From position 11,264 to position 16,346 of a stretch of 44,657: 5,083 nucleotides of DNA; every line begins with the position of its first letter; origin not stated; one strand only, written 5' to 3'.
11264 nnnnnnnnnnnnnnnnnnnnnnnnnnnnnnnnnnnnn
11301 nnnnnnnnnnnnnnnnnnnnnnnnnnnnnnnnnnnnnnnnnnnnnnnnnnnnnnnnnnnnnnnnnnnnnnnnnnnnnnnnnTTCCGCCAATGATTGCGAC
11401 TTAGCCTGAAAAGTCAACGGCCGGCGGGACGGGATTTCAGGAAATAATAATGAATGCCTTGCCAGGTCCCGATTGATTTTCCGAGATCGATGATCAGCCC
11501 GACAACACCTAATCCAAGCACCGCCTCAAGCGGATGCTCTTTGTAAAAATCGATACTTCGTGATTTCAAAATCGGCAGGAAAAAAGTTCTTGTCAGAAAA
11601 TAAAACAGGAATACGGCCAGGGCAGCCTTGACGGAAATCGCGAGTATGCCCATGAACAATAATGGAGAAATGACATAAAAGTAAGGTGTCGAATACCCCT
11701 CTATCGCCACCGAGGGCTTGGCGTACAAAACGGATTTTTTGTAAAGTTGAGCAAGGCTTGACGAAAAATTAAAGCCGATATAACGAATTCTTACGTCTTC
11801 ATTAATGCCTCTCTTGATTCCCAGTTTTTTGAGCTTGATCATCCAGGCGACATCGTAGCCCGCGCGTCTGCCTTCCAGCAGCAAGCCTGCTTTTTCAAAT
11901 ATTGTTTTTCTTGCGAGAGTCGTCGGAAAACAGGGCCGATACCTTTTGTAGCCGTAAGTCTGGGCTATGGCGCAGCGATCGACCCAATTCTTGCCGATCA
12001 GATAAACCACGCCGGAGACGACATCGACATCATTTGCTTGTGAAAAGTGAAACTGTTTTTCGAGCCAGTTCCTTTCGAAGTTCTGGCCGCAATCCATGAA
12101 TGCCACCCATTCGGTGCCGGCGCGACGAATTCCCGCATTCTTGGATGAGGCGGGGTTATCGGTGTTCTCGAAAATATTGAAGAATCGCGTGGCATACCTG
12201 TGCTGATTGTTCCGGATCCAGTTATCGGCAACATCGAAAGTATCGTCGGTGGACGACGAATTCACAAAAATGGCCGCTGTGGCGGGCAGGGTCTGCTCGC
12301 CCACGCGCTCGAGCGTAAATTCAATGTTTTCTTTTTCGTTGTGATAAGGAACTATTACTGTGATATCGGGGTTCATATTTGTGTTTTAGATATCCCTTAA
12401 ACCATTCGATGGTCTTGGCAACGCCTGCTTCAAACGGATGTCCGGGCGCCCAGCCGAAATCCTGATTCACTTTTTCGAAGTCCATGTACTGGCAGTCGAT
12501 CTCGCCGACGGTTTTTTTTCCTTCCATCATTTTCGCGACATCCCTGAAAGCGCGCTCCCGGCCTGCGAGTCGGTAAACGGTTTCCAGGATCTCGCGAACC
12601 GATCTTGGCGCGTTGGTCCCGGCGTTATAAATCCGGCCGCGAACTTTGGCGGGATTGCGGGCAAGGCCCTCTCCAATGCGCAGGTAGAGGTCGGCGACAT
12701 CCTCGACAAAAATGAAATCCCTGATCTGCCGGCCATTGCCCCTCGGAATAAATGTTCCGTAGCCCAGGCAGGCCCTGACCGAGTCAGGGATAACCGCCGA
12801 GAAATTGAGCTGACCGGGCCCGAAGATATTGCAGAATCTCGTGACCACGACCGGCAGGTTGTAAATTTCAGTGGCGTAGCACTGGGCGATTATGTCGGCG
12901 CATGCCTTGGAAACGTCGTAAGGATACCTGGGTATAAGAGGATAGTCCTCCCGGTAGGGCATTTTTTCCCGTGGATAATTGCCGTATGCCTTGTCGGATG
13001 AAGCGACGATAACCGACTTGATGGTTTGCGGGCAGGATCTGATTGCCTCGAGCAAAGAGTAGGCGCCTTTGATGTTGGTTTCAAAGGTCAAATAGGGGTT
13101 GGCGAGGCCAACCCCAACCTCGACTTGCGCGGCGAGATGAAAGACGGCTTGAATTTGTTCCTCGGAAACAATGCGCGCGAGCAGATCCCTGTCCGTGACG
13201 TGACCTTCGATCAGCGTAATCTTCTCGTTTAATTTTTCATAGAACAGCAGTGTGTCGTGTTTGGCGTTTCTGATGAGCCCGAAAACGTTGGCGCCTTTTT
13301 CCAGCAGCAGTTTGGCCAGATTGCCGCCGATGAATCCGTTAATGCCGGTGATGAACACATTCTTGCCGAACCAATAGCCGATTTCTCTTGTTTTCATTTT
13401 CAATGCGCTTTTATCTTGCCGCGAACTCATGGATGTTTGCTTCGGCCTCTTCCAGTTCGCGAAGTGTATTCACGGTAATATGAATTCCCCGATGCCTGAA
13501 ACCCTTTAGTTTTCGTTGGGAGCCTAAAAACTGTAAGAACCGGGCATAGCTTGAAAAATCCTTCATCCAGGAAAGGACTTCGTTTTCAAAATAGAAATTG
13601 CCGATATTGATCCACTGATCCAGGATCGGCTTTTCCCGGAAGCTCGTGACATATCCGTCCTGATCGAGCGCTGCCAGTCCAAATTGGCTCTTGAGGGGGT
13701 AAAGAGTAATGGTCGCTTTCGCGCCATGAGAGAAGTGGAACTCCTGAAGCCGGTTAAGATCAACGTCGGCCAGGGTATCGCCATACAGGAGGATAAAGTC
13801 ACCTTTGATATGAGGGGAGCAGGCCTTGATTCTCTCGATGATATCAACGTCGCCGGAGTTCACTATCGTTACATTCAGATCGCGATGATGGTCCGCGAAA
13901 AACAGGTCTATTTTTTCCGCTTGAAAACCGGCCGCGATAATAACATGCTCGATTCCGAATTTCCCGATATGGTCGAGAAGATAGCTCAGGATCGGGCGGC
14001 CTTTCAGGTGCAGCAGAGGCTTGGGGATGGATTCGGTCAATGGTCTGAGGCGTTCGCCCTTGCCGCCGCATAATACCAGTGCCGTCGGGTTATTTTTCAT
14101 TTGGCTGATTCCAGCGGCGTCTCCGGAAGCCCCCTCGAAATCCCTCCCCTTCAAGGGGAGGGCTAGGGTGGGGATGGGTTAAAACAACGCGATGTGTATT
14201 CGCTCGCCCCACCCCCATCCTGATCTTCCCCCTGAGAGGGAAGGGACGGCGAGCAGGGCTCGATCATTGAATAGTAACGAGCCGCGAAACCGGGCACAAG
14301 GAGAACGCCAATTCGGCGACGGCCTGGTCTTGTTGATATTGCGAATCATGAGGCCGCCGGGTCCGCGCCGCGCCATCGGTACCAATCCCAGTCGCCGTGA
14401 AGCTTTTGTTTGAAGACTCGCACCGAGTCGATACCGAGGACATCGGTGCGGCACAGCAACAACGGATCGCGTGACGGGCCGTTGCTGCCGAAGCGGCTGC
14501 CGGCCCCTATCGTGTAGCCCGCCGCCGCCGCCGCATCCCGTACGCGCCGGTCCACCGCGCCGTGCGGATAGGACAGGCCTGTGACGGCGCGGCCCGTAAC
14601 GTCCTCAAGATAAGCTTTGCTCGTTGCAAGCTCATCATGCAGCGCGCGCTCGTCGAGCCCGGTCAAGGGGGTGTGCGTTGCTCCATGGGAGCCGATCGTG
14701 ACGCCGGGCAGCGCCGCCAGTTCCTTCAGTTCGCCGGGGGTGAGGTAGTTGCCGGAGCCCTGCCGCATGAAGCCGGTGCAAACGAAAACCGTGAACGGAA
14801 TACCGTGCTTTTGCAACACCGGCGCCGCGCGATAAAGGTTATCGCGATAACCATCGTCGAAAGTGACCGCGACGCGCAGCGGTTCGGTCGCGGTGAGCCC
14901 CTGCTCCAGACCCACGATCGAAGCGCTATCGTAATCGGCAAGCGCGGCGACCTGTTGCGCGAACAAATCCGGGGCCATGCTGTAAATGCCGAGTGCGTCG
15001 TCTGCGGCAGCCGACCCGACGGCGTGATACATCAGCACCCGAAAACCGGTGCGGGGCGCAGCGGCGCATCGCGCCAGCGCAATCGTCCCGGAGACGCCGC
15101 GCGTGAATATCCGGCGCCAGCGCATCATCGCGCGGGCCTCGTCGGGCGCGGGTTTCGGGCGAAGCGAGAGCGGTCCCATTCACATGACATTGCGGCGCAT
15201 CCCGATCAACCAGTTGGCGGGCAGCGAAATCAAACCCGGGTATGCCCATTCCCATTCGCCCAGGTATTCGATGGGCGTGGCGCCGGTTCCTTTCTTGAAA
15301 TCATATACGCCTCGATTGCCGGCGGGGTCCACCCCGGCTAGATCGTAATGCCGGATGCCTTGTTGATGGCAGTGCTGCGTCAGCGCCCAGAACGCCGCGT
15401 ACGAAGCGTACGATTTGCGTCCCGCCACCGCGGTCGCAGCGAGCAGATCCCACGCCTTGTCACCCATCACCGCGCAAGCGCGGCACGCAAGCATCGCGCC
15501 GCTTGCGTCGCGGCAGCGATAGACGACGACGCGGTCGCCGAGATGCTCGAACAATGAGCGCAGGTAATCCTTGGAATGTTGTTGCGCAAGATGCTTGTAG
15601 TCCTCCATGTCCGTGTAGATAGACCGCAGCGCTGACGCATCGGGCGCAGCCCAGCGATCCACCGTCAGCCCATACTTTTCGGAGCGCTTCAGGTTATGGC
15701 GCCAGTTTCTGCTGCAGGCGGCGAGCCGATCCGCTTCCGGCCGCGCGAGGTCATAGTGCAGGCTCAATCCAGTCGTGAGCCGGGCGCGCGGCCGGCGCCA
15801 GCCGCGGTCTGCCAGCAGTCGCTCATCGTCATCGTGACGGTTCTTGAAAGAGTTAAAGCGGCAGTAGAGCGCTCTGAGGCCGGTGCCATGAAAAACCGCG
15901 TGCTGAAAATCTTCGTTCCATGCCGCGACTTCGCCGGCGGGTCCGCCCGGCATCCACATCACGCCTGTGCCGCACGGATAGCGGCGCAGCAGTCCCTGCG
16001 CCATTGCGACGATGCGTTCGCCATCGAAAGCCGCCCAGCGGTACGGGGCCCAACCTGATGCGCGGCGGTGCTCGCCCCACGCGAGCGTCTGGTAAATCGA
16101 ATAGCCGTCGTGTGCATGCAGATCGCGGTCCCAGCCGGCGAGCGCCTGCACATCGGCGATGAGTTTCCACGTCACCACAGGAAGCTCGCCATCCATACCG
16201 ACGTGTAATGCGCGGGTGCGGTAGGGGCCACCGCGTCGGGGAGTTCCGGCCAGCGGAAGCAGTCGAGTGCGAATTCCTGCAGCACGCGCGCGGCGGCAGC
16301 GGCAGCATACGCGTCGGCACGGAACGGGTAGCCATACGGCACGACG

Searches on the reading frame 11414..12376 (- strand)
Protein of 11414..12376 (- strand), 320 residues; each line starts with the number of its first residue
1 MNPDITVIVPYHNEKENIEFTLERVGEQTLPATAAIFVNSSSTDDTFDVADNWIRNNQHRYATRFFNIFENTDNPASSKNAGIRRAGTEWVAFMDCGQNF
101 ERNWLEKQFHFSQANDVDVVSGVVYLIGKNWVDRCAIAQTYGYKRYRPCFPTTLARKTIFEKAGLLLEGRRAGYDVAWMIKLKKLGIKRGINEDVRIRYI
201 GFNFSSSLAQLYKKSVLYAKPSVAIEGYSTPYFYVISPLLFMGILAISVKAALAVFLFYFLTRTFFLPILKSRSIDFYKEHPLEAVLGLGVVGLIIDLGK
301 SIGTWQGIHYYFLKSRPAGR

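Call 20: search_protein_families(library=pfam, proteins=[window:11414-12376:-], max_evalue=0.001)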
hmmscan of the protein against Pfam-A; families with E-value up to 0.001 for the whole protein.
window:11414-12376:- (320 aa): 2 families
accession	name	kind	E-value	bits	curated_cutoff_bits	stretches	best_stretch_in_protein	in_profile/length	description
PF00535.33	Glycos_transf_2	-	1.8e-19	70.8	23.3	1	6-133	1-124/168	Glycosyl transferase family 2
PF10111.15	Glyco_tranf_2_2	-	6.3e-08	32.9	27.3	1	6-126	1-126/276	Glycosyltransferase like family 2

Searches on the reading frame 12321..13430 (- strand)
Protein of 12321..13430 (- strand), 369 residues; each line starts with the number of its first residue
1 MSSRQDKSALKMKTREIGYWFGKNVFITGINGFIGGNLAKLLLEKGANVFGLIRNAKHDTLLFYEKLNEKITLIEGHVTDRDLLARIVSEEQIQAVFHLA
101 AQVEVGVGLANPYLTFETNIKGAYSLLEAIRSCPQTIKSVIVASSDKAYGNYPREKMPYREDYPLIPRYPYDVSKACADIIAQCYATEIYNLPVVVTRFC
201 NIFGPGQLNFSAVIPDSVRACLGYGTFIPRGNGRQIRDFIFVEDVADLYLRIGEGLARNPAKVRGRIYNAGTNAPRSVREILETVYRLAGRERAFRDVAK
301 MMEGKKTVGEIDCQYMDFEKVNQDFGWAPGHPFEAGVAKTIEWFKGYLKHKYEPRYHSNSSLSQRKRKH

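Call 20: search_protein_families(library=pfam, proteins=[window:12321-13430:-], max_evalue=0.001)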
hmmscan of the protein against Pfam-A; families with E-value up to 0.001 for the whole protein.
window:12321-13430:- (369 aa): 9 families
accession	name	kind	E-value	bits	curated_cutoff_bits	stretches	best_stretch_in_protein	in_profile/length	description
PF16363.11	GDP_Man_Dehyd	-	3e-55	188.4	27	1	26-340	1-332/332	GDP-mannose 4,6 dehydratase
PF01370.27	Epimerase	-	3.4e-49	167.9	20.9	1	25-271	1-240/240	NAD dependent epimerase/dehydratase family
PF02719.21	Polysacc_synt_2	-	2.9e-13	50.1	20.2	1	25-149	1-132/293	Polysaccharide biosynthesis protein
PF01073.25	3Beta_HSD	-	3.8e-13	49.5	22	1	27-290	2-269/280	3-beta hydroxysteroid dehydrogenase/isomerase family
PF07993.18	NAD_binding_4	-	1.7e-10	41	20.1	1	27-246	1-255/258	Male sterility protein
PF04321.23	RmlD_sub_bind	-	5.6e-08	32.6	27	1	24-214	2-163/287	RmlD substrate binding domain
PF05368.20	NmrA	-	1.5e-05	25.2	27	1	23-106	3-87/298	NmrA-like family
PF13460.12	NAD_binding_10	-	3.7e-05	24.1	27.2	1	29-157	1-110/184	NAD(P)H-binding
PF00106.31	adh_short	-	0.00058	19.8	26.6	0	23-90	1-70/195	short chain dehydrogenase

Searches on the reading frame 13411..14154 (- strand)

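Call 20: search_protein_families(library=pfam, proteins=[window:13411-14154:-], max_evalue=0.001)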
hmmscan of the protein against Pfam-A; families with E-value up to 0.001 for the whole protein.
window:13411-14154:- (247 aa): 2 families
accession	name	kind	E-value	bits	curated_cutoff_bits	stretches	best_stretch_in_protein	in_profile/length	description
PF00483.29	NTP_transferase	-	4.3e-22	79.3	21.2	1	25-205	2-197/245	Nucleotidyl transferase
PF12804.13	NTP_transf_3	-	1.4e-07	32.3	27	1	25-80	1-51/160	MobA-like NTP transferase domain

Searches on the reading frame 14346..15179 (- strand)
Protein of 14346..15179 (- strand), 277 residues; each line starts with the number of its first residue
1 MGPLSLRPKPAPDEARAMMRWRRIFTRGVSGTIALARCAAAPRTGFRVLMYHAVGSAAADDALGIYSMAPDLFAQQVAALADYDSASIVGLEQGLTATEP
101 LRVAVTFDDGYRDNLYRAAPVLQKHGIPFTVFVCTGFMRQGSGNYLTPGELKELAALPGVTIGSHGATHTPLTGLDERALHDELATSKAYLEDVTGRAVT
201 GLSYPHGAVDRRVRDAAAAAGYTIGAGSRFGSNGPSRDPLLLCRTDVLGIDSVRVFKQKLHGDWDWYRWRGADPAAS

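Call 44: search_protein_families(library=pfam, proteins=[window:14346-15179:-], max_evalue=0.001)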
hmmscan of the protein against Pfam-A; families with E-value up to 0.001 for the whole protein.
window:14346-15179:- (277 aa): 1 family
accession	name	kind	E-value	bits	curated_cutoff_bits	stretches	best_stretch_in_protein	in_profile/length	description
PF01522.26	Polysacc_deac_1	-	9.5e-26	90.6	23.1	1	100-224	6-123/124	Polysaccharide deacetylase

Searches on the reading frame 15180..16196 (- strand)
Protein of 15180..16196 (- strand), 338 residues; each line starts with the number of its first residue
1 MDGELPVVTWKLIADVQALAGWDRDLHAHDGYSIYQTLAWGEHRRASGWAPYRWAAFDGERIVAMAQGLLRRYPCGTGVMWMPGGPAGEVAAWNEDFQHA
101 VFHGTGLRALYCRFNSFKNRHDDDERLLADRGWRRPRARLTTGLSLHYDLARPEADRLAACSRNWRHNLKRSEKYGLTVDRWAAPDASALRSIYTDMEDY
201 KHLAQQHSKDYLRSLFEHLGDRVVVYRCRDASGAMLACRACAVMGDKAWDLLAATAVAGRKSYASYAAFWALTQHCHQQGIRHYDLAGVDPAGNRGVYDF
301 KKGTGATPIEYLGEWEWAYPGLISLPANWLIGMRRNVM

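Call 44: search_protein_families(library=pfam, proteins=[window:15180-16196:-], max_evalue=0.001)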
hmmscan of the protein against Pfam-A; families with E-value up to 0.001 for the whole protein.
window:15180-16196:- (338 aa): 2 families
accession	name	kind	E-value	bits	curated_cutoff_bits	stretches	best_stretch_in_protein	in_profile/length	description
PF02388.22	FemAB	-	3.2e-14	53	24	1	252-317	324-391/406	FemAB family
PF13480.13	Acetyltransf_6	-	4.8e-08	33.7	22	1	164-302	2-143/143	Acetyltransferase (GNAT) domain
